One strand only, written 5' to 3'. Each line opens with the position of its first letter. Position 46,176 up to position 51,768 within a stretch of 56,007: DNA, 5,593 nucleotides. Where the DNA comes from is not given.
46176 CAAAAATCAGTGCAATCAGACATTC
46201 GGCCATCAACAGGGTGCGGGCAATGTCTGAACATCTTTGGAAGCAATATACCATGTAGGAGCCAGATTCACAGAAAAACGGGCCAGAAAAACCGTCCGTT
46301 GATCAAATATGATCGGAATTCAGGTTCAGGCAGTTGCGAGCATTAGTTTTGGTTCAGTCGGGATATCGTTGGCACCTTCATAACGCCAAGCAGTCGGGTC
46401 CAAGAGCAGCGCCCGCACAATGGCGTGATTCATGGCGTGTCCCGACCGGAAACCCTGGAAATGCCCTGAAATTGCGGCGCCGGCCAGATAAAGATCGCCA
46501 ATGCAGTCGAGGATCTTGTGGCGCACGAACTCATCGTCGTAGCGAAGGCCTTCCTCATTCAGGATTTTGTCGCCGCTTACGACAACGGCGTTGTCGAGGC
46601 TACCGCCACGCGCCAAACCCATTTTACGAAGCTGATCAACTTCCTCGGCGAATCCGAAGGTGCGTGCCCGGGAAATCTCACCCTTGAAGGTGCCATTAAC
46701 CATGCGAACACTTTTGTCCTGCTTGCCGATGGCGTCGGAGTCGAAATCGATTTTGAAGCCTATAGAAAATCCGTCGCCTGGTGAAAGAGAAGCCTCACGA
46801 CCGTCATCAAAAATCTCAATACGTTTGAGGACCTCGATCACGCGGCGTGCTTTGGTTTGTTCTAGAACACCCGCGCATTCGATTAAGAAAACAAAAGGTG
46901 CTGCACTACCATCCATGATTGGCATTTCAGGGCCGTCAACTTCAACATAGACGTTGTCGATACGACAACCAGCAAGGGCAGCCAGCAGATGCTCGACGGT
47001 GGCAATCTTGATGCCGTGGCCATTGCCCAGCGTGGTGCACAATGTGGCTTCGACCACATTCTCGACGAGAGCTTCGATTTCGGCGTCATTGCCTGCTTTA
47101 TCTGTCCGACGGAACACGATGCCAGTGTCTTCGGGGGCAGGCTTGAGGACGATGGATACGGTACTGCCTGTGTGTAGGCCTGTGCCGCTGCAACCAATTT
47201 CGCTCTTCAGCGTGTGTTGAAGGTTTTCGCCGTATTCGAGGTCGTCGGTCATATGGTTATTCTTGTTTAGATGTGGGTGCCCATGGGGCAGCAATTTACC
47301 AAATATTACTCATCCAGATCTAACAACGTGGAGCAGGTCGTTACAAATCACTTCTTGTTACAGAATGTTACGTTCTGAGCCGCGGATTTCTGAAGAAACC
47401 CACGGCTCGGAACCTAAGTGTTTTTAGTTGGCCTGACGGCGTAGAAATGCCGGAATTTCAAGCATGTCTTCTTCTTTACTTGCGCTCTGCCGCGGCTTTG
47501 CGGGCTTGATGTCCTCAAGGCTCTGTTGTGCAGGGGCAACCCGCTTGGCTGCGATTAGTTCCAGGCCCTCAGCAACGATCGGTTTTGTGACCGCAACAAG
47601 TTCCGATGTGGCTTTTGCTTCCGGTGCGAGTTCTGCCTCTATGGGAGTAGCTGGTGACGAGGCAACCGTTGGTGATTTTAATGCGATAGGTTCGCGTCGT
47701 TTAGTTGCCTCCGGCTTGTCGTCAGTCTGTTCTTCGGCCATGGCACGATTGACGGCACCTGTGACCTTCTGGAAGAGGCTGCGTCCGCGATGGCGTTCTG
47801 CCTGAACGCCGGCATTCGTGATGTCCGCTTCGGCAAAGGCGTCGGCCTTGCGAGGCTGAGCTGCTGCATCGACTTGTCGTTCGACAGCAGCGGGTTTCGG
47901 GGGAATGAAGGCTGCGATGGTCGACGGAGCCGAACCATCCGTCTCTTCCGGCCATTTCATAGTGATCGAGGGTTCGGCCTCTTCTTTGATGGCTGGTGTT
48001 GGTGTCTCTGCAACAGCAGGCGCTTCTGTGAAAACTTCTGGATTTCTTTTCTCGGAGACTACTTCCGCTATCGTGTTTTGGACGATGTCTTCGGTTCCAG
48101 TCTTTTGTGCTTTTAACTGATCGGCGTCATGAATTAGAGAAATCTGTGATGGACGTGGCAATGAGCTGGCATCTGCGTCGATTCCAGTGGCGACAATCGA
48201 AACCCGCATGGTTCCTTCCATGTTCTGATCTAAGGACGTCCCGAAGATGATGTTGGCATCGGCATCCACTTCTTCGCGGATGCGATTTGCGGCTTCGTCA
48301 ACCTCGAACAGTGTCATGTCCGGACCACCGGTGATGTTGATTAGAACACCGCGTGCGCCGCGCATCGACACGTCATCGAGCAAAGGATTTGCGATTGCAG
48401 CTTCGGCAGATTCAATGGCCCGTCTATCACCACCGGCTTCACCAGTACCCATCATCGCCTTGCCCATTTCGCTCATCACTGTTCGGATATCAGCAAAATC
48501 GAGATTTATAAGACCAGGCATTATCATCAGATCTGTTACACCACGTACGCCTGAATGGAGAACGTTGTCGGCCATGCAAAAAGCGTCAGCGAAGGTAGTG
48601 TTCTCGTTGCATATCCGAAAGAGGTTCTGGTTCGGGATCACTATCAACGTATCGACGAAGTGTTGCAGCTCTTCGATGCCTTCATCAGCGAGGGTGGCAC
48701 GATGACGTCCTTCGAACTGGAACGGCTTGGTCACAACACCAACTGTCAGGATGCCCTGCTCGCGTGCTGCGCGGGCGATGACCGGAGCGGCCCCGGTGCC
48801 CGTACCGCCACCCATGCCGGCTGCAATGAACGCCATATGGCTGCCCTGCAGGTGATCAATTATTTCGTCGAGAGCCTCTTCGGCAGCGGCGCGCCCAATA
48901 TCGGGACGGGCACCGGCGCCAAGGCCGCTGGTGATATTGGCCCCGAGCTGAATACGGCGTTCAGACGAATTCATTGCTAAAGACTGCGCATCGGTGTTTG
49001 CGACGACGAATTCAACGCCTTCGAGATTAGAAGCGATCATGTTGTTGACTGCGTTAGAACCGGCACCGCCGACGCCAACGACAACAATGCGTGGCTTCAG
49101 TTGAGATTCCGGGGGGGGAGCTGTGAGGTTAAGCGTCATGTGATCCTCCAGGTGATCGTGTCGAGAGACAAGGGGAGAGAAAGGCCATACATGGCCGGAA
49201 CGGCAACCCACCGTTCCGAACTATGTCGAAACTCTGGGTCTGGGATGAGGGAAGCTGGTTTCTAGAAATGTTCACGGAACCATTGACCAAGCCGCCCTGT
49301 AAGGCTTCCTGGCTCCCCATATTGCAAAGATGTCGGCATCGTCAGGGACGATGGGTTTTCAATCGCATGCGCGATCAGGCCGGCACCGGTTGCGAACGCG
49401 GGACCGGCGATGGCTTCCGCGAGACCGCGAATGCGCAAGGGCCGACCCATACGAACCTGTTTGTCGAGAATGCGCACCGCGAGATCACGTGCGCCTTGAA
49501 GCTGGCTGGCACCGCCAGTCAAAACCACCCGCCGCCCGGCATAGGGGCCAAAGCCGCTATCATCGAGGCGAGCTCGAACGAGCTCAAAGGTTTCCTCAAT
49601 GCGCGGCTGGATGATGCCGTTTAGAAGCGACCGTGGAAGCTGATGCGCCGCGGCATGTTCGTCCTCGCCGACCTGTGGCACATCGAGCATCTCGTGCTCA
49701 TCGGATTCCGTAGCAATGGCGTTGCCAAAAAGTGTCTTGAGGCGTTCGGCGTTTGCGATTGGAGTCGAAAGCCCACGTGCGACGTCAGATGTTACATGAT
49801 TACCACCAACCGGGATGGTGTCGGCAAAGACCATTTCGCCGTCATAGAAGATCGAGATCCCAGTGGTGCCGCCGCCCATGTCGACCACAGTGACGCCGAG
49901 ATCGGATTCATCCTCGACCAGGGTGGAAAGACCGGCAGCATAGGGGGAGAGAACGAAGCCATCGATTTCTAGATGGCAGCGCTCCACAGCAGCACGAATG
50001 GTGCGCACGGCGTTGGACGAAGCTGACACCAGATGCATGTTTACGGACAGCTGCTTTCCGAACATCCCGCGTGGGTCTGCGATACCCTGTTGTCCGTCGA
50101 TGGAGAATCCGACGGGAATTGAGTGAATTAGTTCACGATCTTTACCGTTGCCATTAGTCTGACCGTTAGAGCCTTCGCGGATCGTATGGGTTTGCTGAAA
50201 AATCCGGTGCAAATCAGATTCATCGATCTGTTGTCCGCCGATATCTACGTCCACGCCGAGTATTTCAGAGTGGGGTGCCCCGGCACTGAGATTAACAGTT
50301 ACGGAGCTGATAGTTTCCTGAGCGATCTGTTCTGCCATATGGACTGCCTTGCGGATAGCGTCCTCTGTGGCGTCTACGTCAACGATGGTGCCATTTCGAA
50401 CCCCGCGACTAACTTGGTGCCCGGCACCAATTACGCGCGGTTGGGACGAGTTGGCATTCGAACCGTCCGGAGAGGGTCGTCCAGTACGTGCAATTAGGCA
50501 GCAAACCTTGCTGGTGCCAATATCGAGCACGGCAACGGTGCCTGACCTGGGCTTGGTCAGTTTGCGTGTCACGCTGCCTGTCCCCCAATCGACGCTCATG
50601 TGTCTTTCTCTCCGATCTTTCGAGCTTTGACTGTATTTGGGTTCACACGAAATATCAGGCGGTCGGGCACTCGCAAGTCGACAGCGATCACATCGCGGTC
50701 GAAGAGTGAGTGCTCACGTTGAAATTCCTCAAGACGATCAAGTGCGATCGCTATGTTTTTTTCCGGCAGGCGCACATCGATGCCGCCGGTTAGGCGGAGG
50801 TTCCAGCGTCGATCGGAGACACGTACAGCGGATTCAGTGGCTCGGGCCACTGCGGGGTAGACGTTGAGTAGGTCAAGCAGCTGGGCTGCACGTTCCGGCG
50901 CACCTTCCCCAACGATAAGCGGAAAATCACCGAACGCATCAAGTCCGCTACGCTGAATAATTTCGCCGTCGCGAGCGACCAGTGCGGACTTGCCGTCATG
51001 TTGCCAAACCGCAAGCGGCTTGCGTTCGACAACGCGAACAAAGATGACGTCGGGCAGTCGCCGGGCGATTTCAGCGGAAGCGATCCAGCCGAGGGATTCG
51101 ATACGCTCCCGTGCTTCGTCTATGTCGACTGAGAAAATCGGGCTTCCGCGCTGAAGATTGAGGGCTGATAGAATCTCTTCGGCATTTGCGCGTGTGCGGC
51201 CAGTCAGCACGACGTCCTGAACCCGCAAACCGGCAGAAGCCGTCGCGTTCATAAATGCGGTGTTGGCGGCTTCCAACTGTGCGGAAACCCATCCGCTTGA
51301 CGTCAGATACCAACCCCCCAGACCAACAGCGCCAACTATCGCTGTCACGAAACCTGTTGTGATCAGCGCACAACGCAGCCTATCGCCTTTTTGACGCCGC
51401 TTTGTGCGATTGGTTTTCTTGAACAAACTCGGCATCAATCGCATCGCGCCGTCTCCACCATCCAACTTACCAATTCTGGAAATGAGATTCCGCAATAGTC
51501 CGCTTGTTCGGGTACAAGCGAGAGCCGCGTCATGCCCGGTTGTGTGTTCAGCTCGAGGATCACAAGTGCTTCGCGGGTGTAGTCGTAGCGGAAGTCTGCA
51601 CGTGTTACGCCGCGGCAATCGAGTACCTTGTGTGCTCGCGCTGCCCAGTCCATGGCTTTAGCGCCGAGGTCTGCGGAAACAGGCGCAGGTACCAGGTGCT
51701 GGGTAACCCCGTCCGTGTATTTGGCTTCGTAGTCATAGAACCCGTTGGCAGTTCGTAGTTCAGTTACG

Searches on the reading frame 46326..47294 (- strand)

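Call 73: search_protein_families(library=pfam, proteins=[window:46326-47294:-], max_evalue=0.00001)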
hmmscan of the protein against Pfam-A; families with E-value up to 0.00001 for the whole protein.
window:46326-47294:- (322 aa): 1 family
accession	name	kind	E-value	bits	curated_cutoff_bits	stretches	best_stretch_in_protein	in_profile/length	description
PF03331.19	LpxC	-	1.2e-107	359.9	27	1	26-297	1-267/268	UDP-3-O-acyl N-acetylglycosamine deacetylase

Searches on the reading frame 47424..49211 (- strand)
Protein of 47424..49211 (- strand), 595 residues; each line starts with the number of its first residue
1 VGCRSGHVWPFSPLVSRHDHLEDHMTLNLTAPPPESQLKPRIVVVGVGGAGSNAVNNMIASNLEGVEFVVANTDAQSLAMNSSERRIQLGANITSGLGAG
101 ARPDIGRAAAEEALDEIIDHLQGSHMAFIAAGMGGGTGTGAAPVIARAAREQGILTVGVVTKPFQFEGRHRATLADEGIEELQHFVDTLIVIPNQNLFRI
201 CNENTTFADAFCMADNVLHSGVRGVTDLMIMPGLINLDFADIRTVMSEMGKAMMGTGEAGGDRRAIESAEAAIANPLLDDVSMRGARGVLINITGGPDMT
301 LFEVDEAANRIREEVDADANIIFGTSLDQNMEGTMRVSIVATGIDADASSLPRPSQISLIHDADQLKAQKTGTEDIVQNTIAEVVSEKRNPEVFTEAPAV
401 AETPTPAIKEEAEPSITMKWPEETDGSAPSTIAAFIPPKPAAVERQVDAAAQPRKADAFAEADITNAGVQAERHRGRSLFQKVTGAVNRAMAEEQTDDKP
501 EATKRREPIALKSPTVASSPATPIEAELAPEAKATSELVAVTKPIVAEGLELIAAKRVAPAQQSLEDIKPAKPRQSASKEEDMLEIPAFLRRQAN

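Call 74: search_protein_families(library=pfam, proteins=[window:47424-49211:-], max_evalue=0.00001)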
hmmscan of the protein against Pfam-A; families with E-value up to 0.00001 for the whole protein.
window:47424-49211:- (595 aa): 2 families
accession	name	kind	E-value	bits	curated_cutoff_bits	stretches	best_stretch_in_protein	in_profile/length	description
PF00091.31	Tubulin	-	1.6e-48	166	33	1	41-202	1-190/190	Tubulin/FtsZ family, GTPase domain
PF12327.13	FtsZ_C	-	2.5e-39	133.9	27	1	250-345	1-95/95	FtsZ family, C-terminal domain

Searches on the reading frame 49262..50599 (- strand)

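Call 74: search_protein_families(library=pfam, proteins=[window:49262-50599:-], max_evalue=0.00001)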
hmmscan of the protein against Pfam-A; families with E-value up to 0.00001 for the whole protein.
window:49262-50599:- (445 aa): 4 families
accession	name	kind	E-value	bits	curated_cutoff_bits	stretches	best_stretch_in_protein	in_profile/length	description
PF14450.12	FtsA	-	1.5e-42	145.4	31.8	2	238-407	2-127/127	Cell division protein FtsA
PF02491.25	SHS2_FTSA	-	8.3e-17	61.8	25.4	1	115-191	10-78/79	SHS2 domain inserted in FTSA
PF06723.19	MreB_Mbl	-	5.1e-11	42.4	27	1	222-381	133-300/327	MreB/Mbl protein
PF11104.14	PilM_2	-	3.3e-06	26.7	27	0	223-289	169-235/340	Type IV pilus assembly protein PilM;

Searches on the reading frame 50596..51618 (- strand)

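Call 74: search_protein_families(library=pfam, proteins=[window:50596-51618:-], max_evalue=0.00001)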
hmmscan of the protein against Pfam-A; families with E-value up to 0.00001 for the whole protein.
window:50596-51618:- (340 aa): 2 families
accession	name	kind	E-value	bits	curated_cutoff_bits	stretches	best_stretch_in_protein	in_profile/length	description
PF08478.15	POTRA_1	-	1.6e-17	64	23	1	132-199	2-69/69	POTRA domain, FtsQ-type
PF03799.20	FtsQ_DivIB_C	-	8.2e-17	62.5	21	1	203-316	1-114/114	Cell division protein FtsQ/DivIB, C-terminal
